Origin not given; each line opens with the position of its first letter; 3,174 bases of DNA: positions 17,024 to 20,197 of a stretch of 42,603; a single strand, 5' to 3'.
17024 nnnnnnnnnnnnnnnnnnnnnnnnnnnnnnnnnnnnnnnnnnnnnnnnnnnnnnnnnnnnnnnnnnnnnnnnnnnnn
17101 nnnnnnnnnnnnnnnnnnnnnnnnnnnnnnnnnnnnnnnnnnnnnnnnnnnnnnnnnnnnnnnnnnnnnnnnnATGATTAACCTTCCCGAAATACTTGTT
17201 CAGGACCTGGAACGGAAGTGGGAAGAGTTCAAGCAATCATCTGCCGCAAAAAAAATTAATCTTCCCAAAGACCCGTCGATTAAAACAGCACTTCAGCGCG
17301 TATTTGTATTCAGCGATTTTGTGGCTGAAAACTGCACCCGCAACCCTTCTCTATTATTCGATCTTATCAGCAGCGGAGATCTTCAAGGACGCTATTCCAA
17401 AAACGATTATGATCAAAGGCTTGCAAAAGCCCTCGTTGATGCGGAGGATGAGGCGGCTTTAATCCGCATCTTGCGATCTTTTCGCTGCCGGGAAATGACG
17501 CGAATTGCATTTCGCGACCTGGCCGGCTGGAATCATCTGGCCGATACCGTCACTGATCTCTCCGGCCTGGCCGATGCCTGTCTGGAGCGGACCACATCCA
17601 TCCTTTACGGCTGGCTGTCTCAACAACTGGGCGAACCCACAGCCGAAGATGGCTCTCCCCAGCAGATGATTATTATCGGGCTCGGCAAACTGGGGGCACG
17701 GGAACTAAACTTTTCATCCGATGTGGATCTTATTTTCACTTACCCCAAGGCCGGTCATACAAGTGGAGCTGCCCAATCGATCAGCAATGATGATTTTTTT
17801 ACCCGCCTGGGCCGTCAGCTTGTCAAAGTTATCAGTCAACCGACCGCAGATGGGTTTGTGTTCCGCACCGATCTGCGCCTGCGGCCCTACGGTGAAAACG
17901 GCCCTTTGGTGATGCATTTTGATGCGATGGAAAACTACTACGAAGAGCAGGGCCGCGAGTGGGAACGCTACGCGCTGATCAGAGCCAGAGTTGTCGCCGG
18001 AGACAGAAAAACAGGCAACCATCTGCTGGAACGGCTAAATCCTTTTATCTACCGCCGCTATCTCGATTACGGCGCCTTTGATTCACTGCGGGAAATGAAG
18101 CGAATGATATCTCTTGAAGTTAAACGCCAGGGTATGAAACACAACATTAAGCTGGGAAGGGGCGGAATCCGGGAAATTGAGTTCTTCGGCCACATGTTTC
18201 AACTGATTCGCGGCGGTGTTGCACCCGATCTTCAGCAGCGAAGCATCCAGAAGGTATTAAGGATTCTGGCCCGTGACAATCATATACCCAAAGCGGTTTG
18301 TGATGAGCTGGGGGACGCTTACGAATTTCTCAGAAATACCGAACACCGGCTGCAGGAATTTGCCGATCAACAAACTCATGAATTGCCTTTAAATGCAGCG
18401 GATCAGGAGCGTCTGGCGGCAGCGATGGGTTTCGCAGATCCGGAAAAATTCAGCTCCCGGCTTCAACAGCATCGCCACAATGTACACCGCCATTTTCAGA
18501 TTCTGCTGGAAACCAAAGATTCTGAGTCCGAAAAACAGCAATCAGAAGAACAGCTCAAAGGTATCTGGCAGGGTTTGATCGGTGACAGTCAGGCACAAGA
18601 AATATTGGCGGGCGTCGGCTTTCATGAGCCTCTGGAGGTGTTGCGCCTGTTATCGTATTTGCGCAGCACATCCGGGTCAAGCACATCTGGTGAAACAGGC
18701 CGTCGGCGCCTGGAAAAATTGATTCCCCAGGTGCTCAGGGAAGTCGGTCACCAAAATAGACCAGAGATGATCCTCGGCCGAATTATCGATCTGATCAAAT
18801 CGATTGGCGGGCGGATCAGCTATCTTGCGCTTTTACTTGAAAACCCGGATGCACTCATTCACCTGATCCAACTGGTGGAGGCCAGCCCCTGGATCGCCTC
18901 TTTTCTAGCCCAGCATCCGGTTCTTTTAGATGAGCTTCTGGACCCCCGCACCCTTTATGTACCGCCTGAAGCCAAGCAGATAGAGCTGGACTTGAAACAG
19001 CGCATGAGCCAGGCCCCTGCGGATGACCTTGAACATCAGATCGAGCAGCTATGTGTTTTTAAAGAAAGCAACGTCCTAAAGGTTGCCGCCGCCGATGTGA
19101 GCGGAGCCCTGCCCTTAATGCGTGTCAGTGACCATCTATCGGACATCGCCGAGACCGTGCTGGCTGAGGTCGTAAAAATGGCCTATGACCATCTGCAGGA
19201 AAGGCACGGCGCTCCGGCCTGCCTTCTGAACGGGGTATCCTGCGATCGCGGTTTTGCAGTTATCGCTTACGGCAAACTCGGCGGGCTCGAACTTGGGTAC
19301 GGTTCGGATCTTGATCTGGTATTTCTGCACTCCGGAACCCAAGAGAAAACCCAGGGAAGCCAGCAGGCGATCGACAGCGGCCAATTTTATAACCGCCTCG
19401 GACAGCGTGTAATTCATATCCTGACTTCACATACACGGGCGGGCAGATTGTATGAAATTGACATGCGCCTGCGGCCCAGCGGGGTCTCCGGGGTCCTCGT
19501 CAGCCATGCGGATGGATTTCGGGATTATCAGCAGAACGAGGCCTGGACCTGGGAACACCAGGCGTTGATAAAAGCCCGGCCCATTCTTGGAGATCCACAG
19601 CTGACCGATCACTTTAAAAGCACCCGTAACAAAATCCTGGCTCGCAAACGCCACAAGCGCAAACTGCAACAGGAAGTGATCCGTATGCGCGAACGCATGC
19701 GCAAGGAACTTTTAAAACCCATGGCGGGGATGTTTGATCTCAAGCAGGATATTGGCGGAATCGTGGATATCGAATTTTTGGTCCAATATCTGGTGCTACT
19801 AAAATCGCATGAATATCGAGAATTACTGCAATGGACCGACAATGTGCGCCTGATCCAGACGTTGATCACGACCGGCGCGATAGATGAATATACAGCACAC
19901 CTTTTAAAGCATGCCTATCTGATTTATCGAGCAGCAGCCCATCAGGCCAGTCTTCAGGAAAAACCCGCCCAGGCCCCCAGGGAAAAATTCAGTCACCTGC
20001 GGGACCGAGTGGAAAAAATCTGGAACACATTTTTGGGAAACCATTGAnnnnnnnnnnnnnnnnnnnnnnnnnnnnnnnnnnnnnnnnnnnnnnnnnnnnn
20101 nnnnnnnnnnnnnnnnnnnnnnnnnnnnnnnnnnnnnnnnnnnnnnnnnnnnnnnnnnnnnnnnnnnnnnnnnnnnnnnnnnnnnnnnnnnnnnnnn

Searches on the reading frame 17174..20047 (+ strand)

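Call 7: search_protein_families(library=pfam, proteins=[window:17174-20047:+])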
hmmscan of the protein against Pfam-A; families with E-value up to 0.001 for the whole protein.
window:17174-20047:+ (957 aa): 2 families
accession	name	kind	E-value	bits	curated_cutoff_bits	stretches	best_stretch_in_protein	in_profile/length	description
PF03710.21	GlnE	-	1.4e-161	536.1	24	2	39-285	3-250/252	Glutamate-ammonia ligase adenylyltransferase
PF08335.16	GlnD_UR_UTase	-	6.3e-37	127.2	21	2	306-445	1-141/141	GlnD PII-uridylyltransferase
